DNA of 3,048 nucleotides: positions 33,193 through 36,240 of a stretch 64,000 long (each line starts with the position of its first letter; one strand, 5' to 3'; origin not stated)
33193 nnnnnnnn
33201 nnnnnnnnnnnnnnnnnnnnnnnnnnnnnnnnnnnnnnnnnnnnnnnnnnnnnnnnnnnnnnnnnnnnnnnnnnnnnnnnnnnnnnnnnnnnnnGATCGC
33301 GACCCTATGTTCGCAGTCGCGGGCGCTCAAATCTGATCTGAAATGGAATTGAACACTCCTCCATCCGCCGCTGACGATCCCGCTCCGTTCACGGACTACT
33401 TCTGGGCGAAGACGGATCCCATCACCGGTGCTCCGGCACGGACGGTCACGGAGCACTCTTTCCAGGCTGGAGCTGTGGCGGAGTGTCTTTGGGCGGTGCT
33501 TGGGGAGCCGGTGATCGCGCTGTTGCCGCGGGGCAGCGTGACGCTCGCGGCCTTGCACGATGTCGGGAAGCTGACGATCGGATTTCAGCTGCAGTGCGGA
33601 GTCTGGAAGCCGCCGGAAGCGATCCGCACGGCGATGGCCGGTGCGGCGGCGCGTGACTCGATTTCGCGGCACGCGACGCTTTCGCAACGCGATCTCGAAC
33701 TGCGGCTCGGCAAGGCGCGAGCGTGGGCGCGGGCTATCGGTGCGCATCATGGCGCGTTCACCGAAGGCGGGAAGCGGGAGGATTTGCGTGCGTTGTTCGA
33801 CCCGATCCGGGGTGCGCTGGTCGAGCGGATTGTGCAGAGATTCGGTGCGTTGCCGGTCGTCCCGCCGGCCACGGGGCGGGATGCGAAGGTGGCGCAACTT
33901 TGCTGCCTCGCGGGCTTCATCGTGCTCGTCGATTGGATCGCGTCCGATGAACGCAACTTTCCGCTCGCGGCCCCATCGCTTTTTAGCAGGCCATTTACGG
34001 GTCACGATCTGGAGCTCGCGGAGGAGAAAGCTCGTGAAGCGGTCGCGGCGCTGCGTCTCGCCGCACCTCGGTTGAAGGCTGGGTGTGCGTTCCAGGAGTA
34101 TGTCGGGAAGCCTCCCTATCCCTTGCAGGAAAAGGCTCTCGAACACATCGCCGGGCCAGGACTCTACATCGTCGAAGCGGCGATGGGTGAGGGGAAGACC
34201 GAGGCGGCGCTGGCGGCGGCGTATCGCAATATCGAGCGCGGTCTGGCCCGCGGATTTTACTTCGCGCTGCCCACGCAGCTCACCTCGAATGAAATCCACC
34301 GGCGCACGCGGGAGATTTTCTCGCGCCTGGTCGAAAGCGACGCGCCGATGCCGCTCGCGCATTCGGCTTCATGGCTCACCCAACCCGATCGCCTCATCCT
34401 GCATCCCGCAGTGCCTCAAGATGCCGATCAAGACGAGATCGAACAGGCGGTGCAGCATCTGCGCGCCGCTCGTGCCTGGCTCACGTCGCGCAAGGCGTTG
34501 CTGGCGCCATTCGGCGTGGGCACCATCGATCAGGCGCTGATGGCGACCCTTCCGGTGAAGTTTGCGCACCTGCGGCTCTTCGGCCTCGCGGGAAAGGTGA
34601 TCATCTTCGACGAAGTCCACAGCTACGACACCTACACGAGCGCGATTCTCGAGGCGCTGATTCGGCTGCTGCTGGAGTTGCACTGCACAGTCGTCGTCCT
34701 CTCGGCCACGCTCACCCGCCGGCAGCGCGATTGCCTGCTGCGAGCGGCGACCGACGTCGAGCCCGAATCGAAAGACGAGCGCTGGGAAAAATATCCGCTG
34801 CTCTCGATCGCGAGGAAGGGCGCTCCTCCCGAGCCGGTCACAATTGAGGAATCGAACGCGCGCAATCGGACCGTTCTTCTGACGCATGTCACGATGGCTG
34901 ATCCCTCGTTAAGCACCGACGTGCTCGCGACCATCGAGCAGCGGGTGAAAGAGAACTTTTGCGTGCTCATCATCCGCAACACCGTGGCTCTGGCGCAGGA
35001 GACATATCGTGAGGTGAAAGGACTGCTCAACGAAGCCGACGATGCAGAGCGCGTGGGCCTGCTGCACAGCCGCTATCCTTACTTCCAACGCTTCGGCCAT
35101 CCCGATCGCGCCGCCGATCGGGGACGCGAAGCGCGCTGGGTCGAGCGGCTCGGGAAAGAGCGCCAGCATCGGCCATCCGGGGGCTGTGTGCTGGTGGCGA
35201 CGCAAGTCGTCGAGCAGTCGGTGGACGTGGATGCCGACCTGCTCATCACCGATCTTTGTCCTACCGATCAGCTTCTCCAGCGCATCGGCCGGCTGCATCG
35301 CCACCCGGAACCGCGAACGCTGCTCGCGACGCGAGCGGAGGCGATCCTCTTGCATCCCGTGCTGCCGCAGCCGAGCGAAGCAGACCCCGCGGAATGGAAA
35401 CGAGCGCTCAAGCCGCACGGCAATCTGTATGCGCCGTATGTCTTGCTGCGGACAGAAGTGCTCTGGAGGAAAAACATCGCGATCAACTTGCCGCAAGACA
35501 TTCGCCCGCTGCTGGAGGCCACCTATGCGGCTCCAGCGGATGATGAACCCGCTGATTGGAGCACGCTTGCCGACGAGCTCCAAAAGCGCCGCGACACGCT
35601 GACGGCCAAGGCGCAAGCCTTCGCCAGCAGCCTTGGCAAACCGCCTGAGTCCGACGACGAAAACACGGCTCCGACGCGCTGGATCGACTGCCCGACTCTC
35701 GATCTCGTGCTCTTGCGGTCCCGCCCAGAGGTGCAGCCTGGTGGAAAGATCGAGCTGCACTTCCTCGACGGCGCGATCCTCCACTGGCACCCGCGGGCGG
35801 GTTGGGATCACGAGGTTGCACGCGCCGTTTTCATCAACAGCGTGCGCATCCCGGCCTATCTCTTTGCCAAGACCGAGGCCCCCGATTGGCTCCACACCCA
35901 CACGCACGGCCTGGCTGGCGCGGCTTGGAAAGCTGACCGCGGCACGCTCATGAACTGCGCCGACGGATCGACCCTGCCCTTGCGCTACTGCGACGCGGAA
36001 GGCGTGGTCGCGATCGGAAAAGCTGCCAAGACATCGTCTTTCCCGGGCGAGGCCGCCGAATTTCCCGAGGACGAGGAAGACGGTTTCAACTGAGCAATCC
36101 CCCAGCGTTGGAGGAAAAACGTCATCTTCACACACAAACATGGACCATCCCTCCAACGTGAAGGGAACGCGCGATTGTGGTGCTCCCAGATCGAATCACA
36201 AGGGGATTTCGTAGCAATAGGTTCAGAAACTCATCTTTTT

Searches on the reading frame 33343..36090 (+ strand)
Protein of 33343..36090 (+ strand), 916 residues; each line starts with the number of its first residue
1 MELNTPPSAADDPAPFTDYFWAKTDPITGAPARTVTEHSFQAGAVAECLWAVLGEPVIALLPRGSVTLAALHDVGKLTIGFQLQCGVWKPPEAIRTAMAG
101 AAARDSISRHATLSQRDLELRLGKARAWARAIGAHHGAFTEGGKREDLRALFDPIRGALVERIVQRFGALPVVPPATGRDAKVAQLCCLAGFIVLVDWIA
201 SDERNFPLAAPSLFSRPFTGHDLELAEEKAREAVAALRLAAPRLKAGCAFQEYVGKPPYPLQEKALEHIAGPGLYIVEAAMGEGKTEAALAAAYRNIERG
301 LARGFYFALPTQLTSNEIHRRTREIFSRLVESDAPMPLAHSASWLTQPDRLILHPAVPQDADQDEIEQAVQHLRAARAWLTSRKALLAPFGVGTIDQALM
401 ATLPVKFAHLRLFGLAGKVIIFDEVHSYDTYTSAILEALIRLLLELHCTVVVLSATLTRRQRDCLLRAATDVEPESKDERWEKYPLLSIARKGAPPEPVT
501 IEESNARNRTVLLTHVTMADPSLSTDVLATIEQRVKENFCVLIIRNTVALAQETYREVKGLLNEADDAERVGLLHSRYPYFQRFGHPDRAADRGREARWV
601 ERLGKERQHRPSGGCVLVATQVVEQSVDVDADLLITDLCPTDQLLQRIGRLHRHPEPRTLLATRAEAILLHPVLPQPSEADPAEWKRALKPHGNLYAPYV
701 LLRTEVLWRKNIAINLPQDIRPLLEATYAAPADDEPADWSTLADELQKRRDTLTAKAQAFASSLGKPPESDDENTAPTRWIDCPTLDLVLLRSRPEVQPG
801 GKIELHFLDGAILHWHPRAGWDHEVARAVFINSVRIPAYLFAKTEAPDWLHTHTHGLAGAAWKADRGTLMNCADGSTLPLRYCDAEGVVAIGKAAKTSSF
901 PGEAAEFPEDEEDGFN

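Call 9: search_protein_families(library=pfam, proteins=[window:33343-36090:+], max_evalue=0.01)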
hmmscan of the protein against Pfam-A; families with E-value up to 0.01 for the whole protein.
window:33343-36090:+ (916 aa): 5 families
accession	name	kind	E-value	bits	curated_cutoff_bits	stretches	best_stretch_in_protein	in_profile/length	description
PF22590.2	Cas3-like_C_2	-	6e-29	100.9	27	1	540-655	4-105/106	CRISPR-associated nuclease/helicase Cas3, C-terminal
PF18019.7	Cas3_HD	-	6e-22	79.1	23.1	1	21-206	1-207/207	Cas3, HD domain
PF00270.35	DEAD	-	4.5e-11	43.2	26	1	260-461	2-164/167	DEAD/DEAH box helicase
PF04851.21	ResIII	-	0.00031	21.1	22.5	1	258-457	4-162/164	Type III restriction enzyme, res subunit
PF00271.37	Helicase_C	-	0.00041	21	23.5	1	613-654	65-109/110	Helicase conserved C-terminal domain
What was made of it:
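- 33343..36093 (+): Intact type I-E cas3 (916 aa). It is chimeric: a block-type leader joined to an L030-type body. Pfam Cas3_HD, DEAD and Cas3-like_C_2 (call 9).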

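Call 10: search_protein_families(library=ncbifam, proteins=[window:33343-36090:+], max_evalue=0.01)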
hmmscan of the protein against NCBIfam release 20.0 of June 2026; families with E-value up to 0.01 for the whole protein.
window:33343-36090:+ (916 aa): 5 families
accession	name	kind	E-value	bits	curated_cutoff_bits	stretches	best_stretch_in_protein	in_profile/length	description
NF007248.0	PRK09694.1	equivalog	2.3e-84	284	569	1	186-774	216-775/878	CRISPR-associated helicase/endonuclease Cas3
TIGR01587.1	cas3_core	equivalog_domain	2.4e-60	204.6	102.45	1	275-656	2-321/358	CRISPR-associated helicase Cas3'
TIGR02621.3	cas3_GSU0051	exception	1.8e-28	99.9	400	1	250-671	6-385/854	type I-G CRISPR-associated helicase/endonuclease Cas3g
TIGR01596.1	cas3_HD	equivalog_domain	6.5e-14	52.4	43.45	1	36-201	2-177/178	CRISPR-associated endonuclease Cas3''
TIGR03158.1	cas3_cyano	exception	0.0075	15.4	69.1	0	615-651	320-356/357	type I-D CRISPR-associated helicase Cas3'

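Call 66: find_homologous_proteins(query=window:33343-36090:+, max_evalue=1e-50)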
Query window:33343-36090:+ (916 aa): 4965 proteins with E <= 1e-50 among 8000 candidates; the best 120 are listed.
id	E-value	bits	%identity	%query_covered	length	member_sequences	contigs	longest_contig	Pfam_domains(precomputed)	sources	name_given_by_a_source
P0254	0.0e+0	2090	100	100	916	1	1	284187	PF00270.36,PF18019.8,PF22590.3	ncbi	ncbi:MAG: CRISPR-associated helicase Cas3' [Verrucomicrobiales bacterium]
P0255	0.0e+0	1047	56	95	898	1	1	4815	PF00270.36,PF18019.8,PF22590.3,PF04851.22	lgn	-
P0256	0.0e+0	1038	55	98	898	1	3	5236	PF00270.36,PF18019.8,PF22590.3,PF04851.22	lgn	-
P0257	0.0e+0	1031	55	99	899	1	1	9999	PF00270.36,PF18019.8,PF22590.3,PF04851.22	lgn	-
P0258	1.0e-228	780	48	95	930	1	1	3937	PF00270.36,PF18019.8,PF22590.3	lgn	-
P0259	1.2e-209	717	46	95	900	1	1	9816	PF00270.36,PF18019.8,PF00271.38,PF22590.3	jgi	jgi:CRISPR-associated endonuclease/helicase Cas3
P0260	6.3e-206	704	44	98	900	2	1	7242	PF00270.36,PF18019.8,PF22590.3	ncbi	-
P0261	1.3e-205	703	44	97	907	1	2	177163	PF00270.36,PF18019.8,PF22590.3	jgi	jgi:CRISPR-associated endonuclease/helicase Cas3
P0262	4.8e-202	692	43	97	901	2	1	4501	PF00270.36,PF18019.8,PF22590.3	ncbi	-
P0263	2.2e-196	673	43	95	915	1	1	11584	PF00270.36,PF18019.8,PF22590.3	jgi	-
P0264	8.1e-196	671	45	95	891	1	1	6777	PF00270.36,PF18019.8,PF22590.3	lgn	-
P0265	7.4e-192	658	43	95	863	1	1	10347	PF00270.36,PF18019.8,PF00271.38,PF22590.3,PF04851.22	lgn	-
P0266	5.7e-191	655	43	97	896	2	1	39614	PF00270.36,PF18019.8,PF22590.3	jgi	jgi:CRISPR-associated endonuclease/helicase Cas3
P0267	4.4e-185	635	42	95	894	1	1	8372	PF00270.36,PF18019.8,PF22590.3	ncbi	-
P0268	3.3e-179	616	44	95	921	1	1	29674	PF00270.36,PF01966.29,PF18019.8,PF00271.38,PF22590.3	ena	-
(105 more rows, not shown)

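Call 68: find_encoding_contigs(protein=P0257, flank=6000, max_places=2)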
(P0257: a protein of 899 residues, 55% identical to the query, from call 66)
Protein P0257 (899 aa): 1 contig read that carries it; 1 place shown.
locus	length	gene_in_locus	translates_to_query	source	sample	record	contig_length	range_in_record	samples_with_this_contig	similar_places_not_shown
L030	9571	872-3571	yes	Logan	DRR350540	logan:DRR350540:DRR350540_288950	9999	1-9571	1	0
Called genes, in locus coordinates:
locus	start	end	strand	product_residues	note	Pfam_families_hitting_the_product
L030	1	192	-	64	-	?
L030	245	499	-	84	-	PF12844:HTH_19 (weak), PF13560:HTH_31, PF01381:HTH_3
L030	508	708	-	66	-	-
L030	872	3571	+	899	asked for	PF18019:Cas3_HD, PF00270:DEAD, PF04851:ResIII (faint), PF22590:Cas3-like_C_2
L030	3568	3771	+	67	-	-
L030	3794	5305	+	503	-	PF09481:CRISPR_Cse1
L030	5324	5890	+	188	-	PF09485:CRISPR_Cse2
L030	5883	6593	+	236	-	PF08798:CRISPR_assoc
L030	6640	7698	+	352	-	PF09344:Cas_CT1975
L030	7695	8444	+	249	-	PF09704:Cas_Cas5d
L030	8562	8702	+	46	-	-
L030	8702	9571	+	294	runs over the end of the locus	PF01867:Cas_Cas1 (weak)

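Call 74: search_protein_families(library=pfam, proteins=[L030:508-708:-, L030:245-499:-], max_evalue=0.01)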
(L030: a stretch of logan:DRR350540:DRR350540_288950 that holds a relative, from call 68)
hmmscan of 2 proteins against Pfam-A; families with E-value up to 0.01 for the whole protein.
L030:508-708:- (66 aa): 0 families

L030:245-499:- (84 aa): 4 families
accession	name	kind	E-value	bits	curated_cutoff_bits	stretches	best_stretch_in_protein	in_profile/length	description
PF13560.12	HTH_31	-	2.3e-13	50.7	27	1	18-72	2-57/64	Helix-turn-helix domain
PF01381.28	HTH_3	-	3.6e-12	46.5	23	1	22-74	1-53/55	Helix-turn-helix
PF12844.13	HTH_19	-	2.8e-06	27.6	30.2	1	20-72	2-54/64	Helix-turn-helix domain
PF13443.12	HTH_26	-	0.0054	17.4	22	1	27-72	7-53/63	Cro/C1-type HTH DNA-binding domain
